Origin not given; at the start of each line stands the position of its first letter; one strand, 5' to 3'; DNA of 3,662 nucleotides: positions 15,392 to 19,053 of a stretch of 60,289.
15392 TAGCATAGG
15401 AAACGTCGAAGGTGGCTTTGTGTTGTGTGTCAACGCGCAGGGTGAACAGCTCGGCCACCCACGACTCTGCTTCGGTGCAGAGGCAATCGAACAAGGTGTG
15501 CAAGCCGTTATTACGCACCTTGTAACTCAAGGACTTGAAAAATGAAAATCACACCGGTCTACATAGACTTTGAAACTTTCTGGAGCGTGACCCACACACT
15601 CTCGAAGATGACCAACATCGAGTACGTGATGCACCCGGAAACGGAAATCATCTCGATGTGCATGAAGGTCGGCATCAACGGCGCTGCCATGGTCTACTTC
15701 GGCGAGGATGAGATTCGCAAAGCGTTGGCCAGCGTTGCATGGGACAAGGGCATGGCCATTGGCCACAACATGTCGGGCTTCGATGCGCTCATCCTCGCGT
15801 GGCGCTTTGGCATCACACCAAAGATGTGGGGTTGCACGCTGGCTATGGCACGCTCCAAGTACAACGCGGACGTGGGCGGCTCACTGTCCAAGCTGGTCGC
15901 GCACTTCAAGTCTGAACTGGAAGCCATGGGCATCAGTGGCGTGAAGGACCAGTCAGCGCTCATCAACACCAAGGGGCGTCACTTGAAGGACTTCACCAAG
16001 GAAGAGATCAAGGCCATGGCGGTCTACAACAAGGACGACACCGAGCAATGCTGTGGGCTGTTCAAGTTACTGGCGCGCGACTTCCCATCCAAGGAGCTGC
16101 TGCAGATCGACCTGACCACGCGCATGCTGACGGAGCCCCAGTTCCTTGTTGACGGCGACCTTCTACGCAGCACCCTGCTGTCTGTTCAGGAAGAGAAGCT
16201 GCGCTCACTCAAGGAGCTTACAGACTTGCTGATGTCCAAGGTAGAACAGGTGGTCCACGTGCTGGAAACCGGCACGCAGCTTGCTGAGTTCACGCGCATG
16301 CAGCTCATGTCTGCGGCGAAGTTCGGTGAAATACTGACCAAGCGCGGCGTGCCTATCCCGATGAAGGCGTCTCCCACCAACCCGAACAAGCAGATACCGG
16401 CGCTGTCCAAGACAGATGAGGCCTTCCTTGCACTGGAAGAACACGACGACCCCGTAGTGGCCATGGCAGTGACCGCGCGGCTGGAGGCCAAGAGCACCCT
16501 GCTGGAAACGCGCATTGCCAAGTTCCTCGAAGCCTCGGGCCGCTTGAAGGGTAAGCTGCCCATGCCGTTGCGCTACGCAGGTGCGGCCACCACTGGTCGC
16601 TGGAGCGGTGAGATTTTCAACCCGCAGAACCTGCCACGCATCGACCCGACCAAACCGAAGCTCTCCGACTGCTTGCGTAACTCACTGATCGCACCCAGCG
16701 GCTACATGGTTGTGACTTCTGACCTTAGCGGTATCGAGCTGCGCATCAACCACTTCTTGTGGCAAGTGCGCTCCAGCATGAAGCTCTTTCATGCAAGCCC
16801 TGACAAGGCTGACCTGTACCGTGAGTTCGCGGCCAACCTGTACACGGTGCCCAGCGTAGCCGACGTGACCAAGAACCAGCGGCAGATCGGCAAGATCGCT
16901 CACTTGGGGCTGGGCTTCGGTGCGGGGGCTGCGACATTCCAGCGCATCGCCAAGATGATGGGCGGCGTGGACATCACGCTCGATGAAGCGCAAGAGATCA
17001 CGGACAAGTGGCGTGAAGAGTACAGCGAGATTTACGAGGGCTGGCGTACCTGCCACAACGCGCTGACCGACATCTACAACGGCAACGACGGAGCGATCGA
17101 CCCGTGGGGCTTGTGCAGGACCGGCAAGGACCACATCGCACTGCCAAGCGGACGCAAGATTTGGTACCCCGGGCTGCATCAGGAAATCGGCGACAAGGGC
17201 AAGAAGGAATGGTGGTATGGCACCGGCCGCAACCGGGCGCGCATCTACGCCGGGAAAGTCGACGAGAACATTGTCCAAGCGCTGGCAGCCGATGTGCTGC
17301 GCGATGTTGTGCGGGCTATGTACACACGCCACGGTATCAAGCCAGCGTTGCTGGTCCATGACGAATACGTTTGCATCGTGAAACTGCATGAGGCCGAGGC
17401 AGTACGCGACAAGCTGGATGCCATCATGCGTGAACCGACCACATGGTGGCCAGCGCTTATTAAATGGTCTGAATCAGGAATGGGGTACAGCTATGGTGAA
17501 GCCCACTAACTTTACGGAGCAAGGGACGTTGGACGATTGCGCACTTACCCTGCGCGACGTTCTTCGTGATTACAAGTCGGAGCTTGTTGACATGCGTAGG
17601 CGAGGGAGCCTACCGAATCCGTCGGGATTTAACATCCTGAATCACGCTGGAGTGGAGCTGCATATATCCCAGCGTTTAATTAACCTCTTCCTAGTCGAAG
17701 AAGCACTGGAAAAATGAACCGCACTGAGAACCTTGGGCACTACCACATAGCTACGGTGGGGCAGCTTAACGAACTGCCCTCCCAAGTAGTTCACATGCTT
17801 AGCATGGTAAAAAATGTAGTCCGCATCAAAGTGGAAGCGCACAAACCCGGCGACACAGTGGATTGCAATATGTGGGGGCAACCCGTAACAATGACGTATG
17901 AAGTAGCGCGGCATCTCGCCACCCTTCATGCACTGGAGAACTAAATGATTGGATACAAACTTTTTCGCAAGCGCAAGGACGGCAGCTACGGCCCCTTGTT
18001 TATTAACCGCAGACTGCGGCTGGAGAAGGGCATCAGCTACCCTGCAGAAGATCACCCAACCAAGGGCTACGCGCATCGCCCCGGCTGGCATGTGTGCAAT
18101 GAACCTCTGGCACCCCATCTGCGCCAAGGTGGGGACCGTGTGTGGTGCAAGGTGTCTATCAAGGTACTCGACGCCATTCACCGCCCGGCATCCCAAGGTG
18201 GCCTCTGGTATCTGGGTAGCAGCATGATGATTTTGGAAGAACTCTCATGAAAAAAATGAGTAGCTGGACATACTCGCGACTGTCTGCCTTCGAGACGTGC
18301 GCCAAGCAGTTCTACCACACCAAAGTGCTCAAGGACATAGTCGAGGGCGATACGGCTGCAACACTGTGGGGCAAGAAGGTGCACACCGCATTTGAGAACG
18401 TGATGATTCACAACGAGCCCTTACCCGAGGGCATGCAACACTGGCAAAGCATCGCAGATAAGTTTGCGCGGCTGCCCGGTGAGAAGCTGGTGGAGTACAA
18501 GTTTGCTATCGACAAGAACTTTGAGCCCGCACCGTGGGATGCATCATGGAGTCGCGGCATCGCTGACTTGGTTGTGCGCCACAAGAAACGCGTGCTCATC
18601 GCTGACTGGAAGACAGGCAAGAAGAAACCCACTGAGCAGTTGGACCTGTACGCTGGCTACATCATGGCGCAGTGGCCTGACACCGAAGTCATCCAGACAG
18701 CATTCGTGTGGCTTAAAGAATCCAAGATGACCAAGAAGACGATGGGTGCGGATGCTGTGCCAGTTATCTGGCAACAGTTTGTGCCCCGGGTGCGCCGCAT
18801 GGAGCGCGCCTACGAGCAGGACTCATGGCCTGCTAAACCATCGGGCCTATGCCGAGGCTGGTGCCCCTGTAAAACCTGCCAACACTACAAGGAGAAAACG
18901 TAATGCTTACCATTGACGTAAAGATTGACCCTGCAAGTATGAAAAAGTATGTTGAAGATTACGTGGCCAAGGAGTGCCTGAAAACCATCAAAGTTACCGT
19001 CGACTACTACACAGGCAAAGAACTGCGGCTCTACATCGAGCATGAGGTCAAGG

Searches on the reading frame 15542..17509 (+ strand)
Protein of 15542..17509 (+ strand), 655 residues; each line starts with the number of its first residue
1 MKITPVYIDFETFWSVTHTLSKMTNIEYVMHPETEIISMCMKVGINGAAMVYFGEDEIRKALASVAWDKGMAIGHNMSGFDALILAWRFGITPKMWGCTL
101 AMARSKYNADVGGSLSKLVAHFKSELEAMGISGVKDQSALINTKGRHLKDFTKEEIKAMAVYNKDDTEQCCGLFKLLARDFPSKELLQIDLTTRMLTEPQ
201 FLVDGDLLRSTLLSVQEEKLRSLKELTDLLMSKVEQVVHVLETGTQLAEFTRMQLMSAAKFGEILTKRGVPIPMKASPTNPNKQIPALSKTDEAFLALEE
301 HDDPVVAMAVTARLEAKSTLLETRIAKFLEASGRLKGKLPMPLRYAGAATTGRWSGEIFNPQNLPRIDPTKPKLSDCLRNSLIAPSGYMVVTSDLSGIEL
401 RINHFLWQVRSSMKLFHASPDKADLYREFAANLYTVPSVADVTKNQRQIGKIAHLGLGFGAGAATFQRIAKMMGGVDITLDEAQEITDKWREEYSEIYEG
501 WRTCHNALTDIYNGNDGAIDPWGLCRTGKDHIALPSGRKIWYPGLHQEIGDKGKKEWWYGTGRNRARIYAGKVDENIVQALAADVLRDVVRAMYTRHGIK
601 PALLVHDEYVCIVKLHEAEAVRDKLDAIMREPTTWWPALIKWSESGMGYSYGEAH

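Call 13: search_protein_families(library=phrogs, proteins=[window:15542-17509:+], max_evalue=0.001)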
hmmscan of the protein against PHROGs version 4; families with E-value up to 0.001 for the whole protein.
window:15542-17509:+ (655 aa): 4 families
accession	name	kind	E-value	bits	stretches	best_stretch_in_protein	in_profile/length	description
phrog_17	-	DNA, RNA and nucleotide metabolism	3.9e-67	228.2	1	2-653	669-1232/1445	DNA polymerase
phrog_10285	-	DNA, RNA and nucleotide metabolism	1.2e-27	97.8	1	369-639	36-306/321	DNA polymerase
phrog_7766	-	DNA, RNA and nucleotide metabolism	3.7e-18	66.6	1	478-639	3-171/186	DNA polymerase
phrog_2573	-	DNA, RNA and nucleotide metabolism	1.6e-06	28.6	1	387-499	16-132/336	DNA polymerase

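Call 14: search_dna_similar(query=window:15542-17509:+, collection=phages, mode=protein, max_rows=25)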
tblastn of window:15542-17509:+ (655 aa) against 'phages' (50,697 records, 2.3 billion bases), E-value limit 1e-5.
Records with a match: 764; places in all: 764; records where one place covers at least 80% of the query: 34.
Best place of each record, by identity: <60% 764.
By first word of the organism name: Streptococcus 120; Salmonella 89; Staphylococcus 84; Bacteroides 80; Xanthomonas 28; Pseudomonas 25; Phocaeicola 24; Paenibacillus 24; Proteus 18; Bacteriophage 17; and 72 more.
By host as written in the record: - 68; Staphylococcus aureus 32; Salmonella enterica subsp. enterica serovar Typhimurium 23; Salmonella enterica 17; Corynebacterium xerosis 13; Pseudomonas aeruginosa 12; Proteus mirabilis 12; Streptococcus suis 11; and 369 more.
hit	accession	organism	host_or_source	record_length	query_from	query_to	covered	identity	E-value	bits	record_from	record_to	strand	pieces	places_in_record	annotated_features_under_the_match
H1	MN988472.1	Rhizobium phage RHph_TM3_14A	Rhizobium etli T3_14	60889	8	654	99%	32.8%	5e-68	248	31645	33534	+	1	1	DNA polymerase I protein | hypothetical protein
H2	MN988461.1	Rhizobium phage RHph_TM27A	Rhizobium phaseoli N831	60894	8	654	99%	32.8%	5e-68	248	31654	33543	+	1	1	DNA polymerase I protein | hypothetical protein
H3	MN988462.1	Rhizobium phage RHph_TM27B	Rhizobium phaseoli N831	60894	8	654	99%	32.8%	5e-68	248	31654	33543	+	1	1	DNA polymerase I protein | hypothetical protein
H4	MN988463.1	Rhizobium phage RHph_TM29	Rhizobium phaseoli N931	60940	8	654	99%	32.8%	5e-68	248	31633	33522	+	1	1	DNA polymerase I protein | hypothetical protein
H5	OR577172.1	Pseudomonas phage Rollin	Pseudomonas aeruginosa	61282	2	654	100%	31.2%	8e-76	271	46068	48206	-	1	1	hypothetical protein (x2)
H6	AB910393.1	Pseudomonas phage KPP25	Pseudomonas aeruginosa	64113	2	636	97%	29.2%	2e-52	201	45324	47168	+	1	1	putative DNA polymerase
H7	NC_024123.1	Pseudomonas phage KPP25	Pseudomonas aeruginosa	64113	2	636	97%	29.2%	2e-52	201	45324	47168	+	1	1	DNA polymerase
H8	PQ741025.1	Pseudomonas phage CRPAP1904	Pseudomonas aeruginosa CRPA190 ...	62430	2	636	97%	29.1%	3e-53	204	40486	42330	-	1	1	DNA polymerase I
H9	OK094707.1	Pseudomonas phage YMC17/07/R4900a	Pseudomonas aeruginosa YMC17/07/R4900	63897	2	636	97%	29.1%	2e-52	201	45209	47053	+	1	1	putative DNA polymerase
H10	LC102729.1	Pseudomonas phage phiR18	-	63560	2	614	94%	29.4%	2e-53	204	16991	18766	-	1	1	hypothetical protein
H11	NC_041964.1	Pseudomonas phage phiR18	-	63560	2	614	94%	29.4%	2e-53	204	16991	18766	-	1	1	DNA polymerase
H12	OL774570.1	Aeromonas phage phiA008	Aeromonas sp.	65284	6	619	94%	26.5%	4e-27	124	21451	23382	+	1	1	dpo: hypothetical protein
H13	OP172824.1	Parabacteroides phage PM116P1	Parabacteroides merdae DA116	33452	1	635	97%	25.1%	2e-17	94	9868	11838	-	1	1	hypothetical protein (x2)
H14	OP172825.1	Parabacteroides phage PM116P2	Parabacteroides merdae DA116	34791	1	635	97%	25.1%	2e-17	94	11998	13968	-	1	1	hypothetical protein (x2)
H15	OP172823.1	Parabacteroides phage PM93P1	Parabacteroides merdae BSC93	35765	1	635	97%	25.0%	1e-16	91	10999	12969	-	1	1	hypothetical protein (x2)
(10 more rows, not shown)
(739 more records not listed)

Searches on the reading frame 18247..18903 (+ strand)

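Call 13: search_protein_families(library=phrogs, proteins=[window:18247-18903:+], max_evalue=0.001)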
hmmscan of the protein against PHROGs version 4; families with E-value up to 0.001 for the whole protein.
window:18247-18903:+ (218 aa): 3 families
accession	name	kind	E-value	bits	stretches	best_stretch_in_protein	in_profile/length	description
phrog_69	-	DNA, RNA and nucleotide metabolism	1.1e-21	78.4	1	1-217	84-329/501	exonuclease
phrog_1218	-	DNA, RNA and nucleotide metabolism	1.3e-07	32.2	1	2-72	5-77/364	exonuclease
phrog_298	-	DNA, RNA and nucleotide metabolism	0.00016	22.1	1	37-195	104-268/293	exonuclease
